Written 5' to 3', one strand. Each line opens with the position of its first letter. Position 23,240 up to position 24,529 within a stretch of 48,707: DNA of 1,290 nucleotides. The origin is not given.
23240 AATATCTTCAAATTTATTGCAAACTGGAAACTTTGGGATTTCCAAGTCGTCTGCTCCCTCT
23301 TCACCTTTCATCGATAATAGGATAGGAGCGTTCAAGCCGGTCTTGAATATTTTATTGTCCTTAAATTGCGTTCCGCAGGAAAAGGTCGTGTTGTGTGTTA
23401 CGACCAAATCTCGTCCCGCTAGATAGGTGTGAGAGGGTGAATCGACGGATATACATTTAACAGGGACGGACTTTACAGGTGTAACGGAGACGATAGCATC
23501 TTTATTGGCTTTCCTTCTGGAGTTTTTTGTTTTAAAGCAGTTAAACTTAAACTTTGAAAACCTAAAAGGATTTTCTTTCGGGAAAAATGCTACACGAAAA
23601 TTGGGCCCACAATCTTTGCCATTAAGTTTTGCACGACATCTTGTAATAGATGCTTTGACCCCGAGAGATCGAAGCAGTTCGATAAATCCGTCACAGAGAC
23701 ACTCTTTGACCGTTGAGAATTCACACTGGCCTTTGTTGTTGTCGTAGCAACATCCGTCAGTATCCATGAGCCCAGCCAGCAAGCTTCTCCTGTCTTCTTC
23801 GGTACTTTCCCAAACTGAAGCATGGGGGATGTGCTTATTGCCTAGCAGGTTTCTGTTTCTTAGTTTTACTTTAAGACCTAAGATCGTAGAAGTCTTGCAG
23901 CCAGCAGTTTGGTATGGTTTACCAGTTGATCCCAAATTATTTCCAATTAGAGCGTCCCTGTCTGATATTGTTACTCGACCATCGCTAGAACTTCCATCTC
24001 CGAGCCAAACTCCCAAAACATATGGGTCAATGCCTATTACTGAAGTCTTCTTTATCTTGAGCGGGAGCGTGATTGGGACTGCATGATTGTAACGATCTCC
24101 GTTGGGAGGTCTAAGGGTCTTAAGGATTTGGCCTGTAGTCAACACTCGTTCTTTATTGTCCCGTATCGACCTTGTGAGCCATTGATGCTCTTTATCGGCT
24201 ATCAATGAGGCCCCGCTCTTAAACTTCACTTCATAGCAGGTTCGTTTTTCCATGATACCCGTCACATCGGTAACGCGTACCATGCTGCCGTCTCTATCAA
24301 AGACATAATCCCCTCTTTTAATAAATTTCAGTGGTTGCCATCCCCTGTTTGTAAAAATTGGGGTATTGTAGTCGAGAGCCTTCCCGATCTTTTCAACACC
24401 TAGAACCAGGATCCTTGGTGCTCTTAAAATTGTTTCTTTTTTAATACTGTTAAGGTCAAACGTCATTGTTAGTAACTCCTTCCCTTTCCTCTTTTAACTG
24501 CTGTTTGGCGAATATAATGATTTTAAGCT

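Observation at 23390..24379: Class-3-type intein (Ala1 plus Trp-Cys-Thr signature) with a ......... endonuclease, inserted in the P-loop of the Sak4-like ATPase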

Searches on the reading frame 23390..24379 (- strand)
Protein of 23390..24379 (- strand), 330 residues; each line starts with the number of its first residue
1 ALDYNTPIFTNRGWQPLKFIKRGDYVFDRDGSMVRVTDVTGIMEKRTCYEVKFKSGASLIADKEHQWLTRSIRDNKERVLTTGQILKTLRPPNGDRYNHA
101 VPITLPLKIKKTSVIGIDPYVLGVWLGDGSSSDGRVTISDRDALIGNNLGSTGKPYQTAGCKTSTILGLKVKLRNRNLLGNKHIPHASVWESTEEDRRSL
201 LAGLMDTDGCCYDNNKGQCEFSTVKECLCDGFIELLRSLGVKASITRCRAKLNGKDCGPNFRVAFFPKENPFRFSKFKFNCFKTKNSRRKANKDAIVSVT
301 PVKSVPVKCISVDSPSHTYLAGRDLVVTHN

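Call 3: search_protein_families(library=pfam, proteins=[window:23390-24379:-], max_evalue=1)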
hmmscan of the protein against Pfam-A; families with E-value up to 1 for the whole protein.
window:23390-24379:- (330 aa): 3 families
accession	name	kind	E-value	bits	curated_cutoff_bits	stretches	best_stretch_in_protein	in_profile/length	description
PF05204.19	Hom_end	-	1.5e-08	35.2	21.1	1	184-255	2-72/110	Homing endonuclease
PF14528.11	LAGLIDADG_3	-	3.2e-07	31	22.5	1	197-252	3-58/82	LAGLIDADG-like domain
PF13973.12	DUF4222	-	0.16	12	27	1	19-40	2-23/53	Domain of unknown function (DUF4222)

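Call 4: search_protein_families(library=phrogs, proteins=[window:23390-24379:-], max_evalue=0.01)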
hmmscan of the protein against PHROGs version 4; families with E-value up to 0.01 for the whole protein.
window:23390-24379:- (330 aa): 5 families
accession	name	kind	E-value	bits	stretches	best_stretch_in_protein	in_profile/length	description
phrog_36964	-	head and packaging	2.9e-27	96.1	1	2-330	93-434/890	terminase large subunit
phrog_15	-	head and packaging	3.2e-25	89.6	1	1-222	79-318/1330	terminase large subunit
phrog_19299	-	head and packaging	1.9e-19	70.6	1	1-330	32-385/702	terminase large subunit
phrog_50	-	DNA, RNA and nucleotide metabolism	8.3e-07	29.4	1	7-127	94-212/570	DnaC-like helicase loader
phrog_510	-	DNA, RNA and nucleotide metabolism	0.00022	21.1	1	9-227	416-642/667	DNA primase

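Call 5: find_homologous_proteins(query=window:23390-24379:-)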
Query window:23390-24379:- (330 aa): 137 proteins with E <= 0.001 among 1429 candidates; the best 120 are listed.
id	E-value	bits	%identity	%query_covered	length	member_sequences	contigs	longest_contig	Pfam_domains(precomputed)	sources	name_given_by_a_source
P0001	2.8e-56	209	39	100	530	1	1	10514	PF22569.2,PF22769.2,PF14528.12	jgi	jgi:deoxycytidine triphosphate deaminase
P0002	5.1e-55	205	39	100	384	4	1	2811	PF14528.12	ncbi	-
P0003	1.2e-54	204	39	100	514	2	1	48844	PF22769.2,PF14528.12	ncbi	-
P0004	7.9e-54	201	35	99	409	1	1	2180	PF14528.12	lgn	-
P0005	1.7e-53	200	39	100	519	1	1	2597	PF06559.17,PF22769.2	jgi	jgi:deoxycytidine triphosphate deaminase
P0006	4.9e-53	198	38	100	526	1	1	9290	PF22769.2,PF14528.12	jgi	jgi:deoxycytidine triphosphate deaminase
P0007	5.2e-53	198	37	100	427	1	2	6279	PF14528.12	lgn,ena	-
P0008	5.5e-53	198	38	100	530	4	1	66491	PF22569.2,PF22769.2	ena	-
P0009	1.2e-51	194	37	100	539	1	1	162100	PF06559.17,PF22569.2,PF22769.2,PF14528.12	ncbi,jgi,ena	-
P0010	2.7e-51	193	37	94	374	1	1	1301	PF14528.12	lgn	-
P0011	3.0e-51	193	37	100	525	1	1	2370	PF03237.22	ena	-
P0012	4.2e-51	192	37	100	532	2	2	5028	PF06559.17,PF22569.2,PF22769.2,PF14528.12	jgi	jgi:deoxycytidine triphosphate deaminase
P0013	7.5e-51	191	38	100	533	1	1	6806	PF06559.17,PF22569.2,PF22769.2,PF14528.12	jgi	jgi:deoxycytidine triphosphate deaminase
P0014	1.6e-49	187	36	100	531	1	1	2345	PF05204.20,PF22769.2,PF14528.12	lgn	-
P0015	1.0e-48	184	35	100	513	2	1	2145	PF05204.20,PF03354.22,PF14528.12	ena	-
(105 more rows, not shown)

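Call 10: search_solved_structures(query=window:23390-24379:-, max_evalue=1, show_alignments=3)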
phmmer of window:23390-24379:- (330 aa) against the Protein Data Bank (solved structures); distinct sequences matched with E-value up to 1: 10.
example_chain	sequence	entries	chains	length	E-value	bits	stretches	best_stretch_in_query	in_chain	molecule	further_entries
6rix_A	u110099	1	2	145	7e-20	74.6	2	2-71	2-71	Replicative DNA helicase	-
6riy_A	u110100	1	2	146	3.3e-19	72.4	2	2-71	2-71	Replicative DNA helicase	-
6bs8_A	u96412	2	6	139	1.7e-18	70.1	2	2-70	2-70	Replicative DNA helicase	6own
1dfa_A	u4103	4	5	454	1.1e-06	31.3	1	195-253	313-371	PI-SCEI ENDONUCLEASE | ENDONUCLEASE PI-SCEI | PI-SCEI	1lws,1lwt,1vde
1um2_A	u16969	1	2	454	1.1e-06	31.2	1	195-253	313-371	ENDONUCLEASE PI-SCEI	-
1ef0_A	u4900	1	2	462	1.1e-06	31.2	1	195-253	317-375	PI-SCEI ENDONUCLEASE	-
1jva_A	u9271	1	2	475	1.2e-06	31.1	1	195-253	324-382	VMA1-DERIVED HOMING ENDONUCLEASE X10SSS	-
9cop_A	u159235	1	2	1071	8.9e-06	28.2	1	195-253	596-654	V-type proton ATPase catalytic subunit A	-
6riz_A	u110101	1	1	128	0.0082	18.5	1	1-80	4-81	gp41-1 intein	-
6qaz_A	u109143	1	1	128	0.2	13.9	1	1-77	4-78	cyanophage-like gp41-1 intein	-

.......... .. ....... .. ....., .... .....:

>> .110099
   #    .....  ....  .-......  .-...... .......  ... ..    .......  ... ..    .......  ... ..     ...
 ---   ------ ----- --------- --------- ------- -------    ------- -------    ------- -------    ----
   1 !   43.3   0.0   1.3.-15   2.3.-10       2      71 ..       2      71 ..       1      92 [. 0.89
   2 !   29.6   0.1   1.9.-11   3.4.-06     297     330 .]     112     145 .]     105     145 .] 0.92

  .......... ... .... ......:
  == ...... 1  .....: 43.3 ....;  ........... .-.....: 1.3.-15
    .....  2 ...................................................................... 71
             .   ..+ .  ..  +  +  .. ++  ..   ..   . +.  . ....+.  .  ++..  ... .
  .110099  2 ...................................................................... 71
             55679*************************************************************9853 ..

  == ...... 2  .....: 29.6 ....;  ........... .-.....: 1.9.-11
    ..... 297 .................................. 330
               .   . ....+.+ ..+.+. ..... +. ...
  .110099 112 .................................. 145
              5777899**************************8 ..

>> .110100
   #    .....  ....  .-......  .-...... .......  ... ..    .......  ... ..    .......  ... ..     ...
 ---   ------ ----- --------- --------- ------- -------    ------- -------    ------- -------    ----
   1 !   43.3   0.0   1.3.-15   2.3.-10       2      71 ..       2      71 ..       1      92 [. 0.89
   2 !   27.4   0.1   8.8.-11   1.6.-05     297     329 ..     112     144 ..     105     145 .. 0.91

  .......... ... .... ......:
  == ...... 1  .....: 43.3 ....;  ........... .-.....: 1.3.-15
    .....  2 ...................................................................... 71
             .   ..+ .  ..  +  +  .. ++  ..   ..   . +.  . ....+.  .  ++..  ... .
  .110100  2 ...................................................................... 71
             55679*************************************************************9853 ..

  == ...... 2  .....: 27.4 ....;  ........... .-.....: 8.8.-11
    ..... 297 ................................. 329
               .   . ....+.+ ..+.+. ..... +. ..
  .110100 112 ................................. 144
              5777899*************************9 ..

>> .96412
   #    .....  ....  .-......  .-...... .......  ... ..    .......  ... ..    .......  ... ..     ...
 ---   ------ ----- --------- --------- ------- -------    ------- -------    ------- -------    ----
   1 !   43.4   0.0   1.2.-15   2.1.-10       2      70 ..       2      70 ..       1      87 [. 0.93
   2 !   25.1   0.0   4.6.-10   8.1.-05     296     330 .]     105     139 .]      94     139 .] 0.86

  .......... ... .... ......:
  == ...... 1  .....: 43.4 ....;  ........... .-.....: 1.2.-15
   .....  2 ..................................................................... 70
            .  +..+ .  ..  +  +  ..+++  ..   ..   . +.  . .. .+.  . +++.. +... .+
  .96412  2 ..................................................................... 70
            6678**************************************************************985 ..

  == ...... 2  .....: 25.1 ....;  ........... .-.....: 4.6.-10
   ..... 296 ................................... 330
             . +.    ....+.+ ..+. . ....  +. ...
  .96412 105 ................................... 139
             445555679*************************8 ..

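Call 11: search_dna_similar(query=window:23390-24379:-, collection=phages, mode=protein, max_rows=40)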
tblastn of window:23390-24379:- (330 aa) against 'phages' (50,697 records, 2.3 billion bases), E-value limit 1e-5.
Records with a match: 734; places in all: 746; records where one place covers at least 80% of the query: 678.
Best place of each record, by identity: <60% 734.
By first word of the organism name: Mycobacterium 299; Salmonella 185; Vibrio 58; Klebsiella 36; Escherichia 23; Aeromonas 15; Enterococcus 14; Gordonia 13; Pseudomonas 11; Bacteroides 11; and 34 more.
By host as written in the record: Mycobacterium smegmatis mc2 155 229; - 63; Salmonella enterica 43; Mycobacterium smegmatis mc#155 34; Salmonella enterica subsp. enterica serovar Enteritidis 29; Salmonella enterica subsp. enterica serovar Typhimurium 27; Klebsiella pneumoniae 18; Salmonella sp. 16; and 140 more.
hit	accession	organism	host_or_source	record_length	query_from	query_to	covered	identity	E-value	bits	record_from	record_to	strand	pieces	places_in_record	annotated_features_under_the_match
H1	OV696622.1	Brevibacterium phage Rousseau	French washed-rind cheese surface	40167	1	330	100%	38.2%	3e-56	202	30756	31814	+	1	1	DnaB-like replicative helicase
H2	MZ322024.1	Mycobacterium phage JeTaime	Mycobacterium smegmatis mc2 155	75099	1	330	100%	36.7%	8e-52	189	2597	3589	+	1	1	10: terminase large subunit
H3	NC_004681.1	Mycobacterium phage Cjw1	Mycobacterium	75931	1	330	100%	36.7%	8e-52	189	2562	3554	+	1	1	exonuclease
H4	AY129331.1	Mycobacterium phage Cjw1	Mycobacterium sp.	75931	1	330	100%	36.7%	8e-52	189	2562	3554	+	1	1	8: hypothetical protein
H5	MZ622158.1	Mycobacterium phage Thresher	Mycobacterium smegmatis mc2 155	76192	1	330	100%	36.7%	8e-52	189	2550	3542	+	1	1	9: terminase large subunit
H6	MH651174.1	Mycobacterium phage Easy2Say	Mycobacterium smegmatis mc2 155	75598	1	330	100%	36.7%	8e-52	189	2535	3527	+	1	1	9: terminase large subunit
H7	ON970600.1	Mycobacterium phage Quallification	Mycobacterium smegmatis mc#155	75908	1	330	100%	36.7%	8e-52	189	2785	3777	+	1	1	10: terminase large subunit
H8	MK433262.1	Mycobacterium phage Nimrod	Mycobacterium smegmatis mc2 155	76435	1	330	100%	36.7%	8e-52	189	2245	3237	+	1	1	8: terminase large subunit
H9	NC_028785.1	Mycobacterium phage NelitzaMV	Mycobacterium smegmatis mc2 155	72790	1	330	100%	36.7%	9e-52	189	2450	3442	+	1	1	exonuclease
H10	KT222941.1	Mycobacterium phage NelitzaMV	Mycobacterium smegmatis mc2 155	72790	1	330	100%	36.7%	9e-52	189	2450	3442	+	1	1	terminase large subunit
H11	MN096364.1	Mycobacterium phage Tomaszewski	Mycobacterium smegmatis mc2 155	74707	1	330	100%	36.7%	9e-52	189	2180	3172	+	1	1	8: terminase large subunit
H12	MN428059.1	Mycobacterium phage Kanye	Mycobacterium smegmatis mc2155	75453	1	330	100%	36.7%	9e-52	189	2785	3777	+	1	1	10: terminase large subunit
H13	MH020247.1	Mycobacterium phage MPhalcon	Mycobacterium smegmatis mc2 155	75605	1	330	100%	36.7%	9e-52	189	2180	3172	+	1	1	8: terminase large subunit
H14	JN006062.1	Mycobacterium phage Rakim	Mycobacterium smegmatis mc2 155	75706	1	330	100%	36.7%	9e-52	189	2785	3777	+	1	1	10: terminase large subunit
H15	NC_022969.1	Mycobacterium phage PhatBacter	Mycobacterium smegmatis mc2 155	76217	1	330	100%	36.7%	9e-52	189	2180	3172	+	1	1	8: exonuclease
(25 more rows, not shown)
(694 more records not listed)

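Call 31: find_encoding_contigs(protein=P0002, flank=3000, max_places=3)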
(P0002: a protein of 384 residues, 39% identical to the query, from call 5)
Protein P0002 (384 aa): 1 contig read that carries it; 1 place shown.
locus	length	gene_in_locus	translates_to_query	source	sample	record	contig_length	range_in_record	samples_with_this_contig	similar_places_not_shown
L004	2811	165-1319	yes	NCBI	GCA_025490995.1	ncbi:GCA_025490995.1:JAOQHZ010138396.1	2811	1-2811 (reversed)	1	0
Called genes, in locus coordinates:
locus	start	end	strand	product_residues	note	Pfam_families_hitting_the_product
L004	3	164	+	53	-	?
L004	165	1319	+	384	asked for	PF14528:LAGLIDADG_3 (weak)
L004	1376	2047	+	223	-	PF13479:AAA_24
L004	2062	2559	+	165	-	PF05037:DUF669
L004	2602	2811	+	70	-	?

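Call 53: predict_structure(alignment_id=A1)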
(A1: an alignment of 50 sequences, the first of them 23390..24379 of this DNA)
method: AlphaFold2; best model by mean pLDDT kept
length: 330 residues; sequences in the alignment: 50
mean_pLDDT: 91.7   pTM: 0.90
mean pLDDT of the five models: 91.7, 91.6, 90.7, 90.5, 90.1
residues with pLDDT >= 90: 260; 70-90: 45; 50-70: 24; < 50: 1
segments of 3 or more residues with pLDDT < 50: none
pLDDT, mean of each block of 10 residues (from residue 1): 98 96 98 98 98 96 98 94 97 89 96 87 96 91 87 57 79 95 91 95 96 88 97 97 95 96 94 80 60 93 98 98 97
secondary structure, 60 per line:
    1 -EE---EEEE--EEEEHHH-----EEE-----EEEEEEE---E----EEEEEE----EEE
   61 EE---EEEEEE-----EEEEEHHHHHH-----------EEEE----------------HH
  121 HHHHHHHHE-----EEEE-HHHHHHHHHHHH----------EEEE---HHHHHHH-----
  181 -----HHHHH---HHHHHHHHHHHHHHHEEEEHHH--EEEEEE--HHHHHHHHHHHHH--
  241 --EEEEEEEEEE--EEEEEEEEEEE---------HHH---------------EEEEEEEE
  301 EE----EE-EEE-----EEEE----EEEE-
elements in order: E7-10 E13-16 E25-27 E33-39 E48-53 E58-62 E66-71 E77-81 H82-87 E99-102 H119-128 E135-138 H140-151 E162-165 H169-175 H186-190 H194-208 E209-212 E218-223 H226-238 E243-252 E255-265 E293-302 E310-312 E318-321 E326-329

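Call 57: fold_search(model_id=the predicted structure, library=pdb)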
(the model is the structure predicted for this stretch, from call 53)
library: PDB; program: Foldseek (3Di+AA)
matches with E <= 10: 446; with E <= 0.001: 45
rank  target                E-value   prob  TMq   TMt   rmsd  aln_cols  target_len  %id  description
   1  1ef0_A                4.1e-17  1.00  0.75  0.60   7.6       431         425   17  CRYSTAL STRUCTURE OF PI-SCEI MINIPRECURSOR (released 2000-06-07)
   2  1lwt_A                1.4e-16  1.00  0.74  0.56   8.5       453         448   17  Crystal structure of the intein homing endonuclease PI-SceI bound to its substrate DNA (Ca2+ free) (released 2002-09-27)
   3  1dfa                  3.1e-16  1.00  0.76  0.63   5.8       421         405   18  CRYSTAL STRUCTURE OF PI-SCEI IN C2 SPACE GROUP (released 1999-12-08)
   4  1lws_A                3.3e-16  1.00  0.73  0.58   8.3       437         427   17  Crystal structure of the intein homing endonuclease PI-SceI bound to its recognition sequence (released 2002-09-27)
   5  1vde_A                4.1e-16  1.00  0.71  0.56   8.1       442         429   16  PI-SCEI, A HOMING ENDONUCLEASE WITH PROTEIN SPLICING ACTIVITY (released 1998-04-08)
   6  1vde_B                4.4e-16  1.00  0.73  0.57   8.1       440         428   16  PI-SCEI, A HOMING ENDONUCLEASE WITH PROTEIN SPLICING ACTIVITY (released 1998-04-08)
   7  1jva_B                1.5e-15  1.00  0.73  0.57   7.9       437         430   16  CRYSTAL STRUCTURE OF THE VMA1-DERIVED ENDONUCLEASE BEARING THE N AND C EXTEIN PROPEPTIDES (released 2002-08-29)
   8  1um2_B                2.4e-15  1.00  0.72  0.58   8.4       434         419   16  Crystal Structure of the Vma1-Derived Endonuclease with the Ligated Extein Segment (released 2004-09-22)
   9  7qsu                  2.1e-14  1.00  0.63  0.58   6.7       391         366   17  Crystal structure of homing endonuclease-associated TliVMA intein (C1A, d333-339) (released 2022-03-30)
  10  1um2_A                3.6e-14  1.00  0.71  0.57   8.5       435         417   16  Crystal Structure of the Vma1-Derived Endonuclease with the Ligated Extein Segment (released 2004-09-22)
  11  1jva_A                5.9e-14  1.00  0.68  0.54   9.2       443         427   16  CRYSTAL STRUCTURE OF THE VMA1-DERIVED ENDONUCLEASE BEARING THE N AND C EXTEIN PROPEPTIDES (released 2002-08-29)
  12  1ef0_B                1.7e-13  1.00  0.72  0.61   7.7       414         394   16  CRYSTAL STRUCTURE OF PI-SCEI MINIPRECURSOR (released 2000-06-07)
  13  7qss                  1.0e-12  1.00  0.60  0.48   9.7       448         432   15  Crystal structure of homing endonuclease-associated TliVMA intein (C1A) (released 2022-03-30)
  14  1dq3                  2.2e-11  1.00  0.65  0.49   9.2       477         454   14  CRYSTAL STRUCTURE OF AN ARCHAEAL INTEIN-ENCODED HOMING ENDONUCLEASE PI-PFUI (released 2000-07-05)
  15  7qst                  4.2e-11  1.00  0.60  0.56   8.6       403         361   16  Crystal structure of homing endonuclease-associated PhoVMA intein (C1A) (released 2022-03-30)
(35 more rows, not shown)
